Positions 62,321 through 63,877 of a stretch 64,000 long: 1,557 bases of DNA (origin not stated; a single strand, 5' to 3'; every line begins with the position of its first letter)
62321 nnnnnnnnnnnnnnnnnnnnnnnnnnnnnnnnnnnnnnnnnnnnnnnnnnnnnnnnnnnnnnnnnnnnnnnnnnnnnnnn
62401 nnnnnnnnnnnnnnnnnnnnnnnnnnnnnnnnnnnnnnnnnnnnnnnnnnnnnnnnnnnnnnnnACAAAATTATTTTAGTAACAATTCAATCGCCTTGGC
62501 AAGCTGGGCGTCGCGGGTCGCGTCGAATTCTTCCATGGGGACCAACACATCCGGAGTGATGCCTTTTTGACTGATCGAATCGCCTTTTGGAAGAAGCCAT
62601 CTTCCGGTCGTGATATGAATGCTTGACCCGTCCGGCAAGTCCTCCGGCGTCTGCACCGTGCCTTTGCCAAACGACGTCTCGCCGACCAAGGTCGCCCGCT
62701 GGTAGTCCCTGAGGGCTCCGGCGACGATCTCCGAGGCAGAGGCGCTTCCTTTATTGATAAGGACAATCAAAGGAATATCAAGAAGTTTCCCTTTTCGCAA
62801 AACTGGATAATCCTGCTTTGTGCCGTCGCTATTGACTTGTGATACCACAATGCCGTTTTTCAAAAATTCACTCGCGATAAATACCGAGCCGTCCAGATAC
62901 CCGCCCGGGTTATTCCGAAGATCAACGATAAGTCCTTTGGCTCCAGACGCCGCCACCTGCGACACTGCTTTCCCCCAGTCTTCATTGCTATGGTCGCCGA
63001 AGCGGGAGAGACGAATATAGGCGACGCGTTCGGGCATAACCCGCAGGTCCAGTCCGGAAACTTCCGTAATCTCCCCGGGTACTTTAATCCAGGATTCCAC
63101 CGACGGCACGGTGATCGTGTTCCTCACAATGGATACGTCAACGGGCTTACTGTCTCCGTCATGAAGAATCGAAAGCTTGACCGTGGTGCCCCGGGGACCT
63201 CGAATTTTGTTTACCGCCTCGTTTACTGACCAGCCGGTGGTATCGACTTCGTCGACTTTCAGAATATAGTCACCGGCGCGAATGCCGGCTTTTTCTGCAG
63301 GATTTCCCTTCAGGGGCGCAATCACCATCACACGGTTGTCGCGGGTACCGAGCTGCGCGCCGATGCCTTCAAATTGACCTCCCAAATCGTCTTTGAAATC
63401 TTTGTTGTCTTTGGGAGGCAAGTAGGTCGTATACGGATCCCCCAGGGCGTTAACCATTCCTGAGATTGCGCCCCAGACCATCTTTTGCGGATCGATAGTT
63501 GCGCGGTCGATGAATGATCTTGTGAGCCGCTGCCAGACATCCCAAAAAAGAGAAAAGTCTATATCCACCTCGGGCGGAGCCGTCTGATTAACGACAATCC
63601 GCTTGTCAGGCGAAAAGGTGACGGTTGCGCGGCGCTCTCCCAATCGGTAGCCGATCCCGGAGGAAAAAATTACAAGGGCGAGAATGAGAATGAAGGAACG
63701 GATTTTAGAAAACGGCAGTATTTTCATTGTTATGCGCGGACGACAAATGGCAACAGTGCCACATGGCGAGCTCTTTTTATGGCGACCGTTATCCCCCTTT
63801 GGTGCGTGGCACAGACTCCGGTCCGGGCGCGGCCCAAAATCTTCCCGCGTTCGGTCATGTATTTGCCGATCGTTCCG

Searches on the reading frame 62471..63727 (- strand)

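Call 91: search_protein_families(library=pfam, proteins=[window:62471-63727:-], max_evalue=0.001)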
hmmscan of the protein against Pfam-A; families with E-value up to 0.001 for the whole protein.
window:62471-63727:- (418 aa): 5 families
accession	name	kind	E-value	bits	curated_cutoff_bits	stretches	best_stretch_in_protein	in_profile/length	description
PF03572.23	Peptidase_S41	-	1e-52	178.5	24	1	234-395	1-164/165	Peptidase family S41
PF00595.29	PDZ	-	7.7e-13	49.1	23.2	1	118-187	10-80/81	PDZ domain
PF13180.12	PDZ_2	-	8.6e-12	45.6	27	1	121-199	2-79/80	PDZ domain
PF17820.7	PDZ_6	-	7.9e-10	38.8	27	1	137-187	4-52/54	PDZ domain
PF22694.1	CtpB_N-like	-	2.6e-06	28.2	27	1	77-103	55-81/85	Activating protease CtpB N-terminal domain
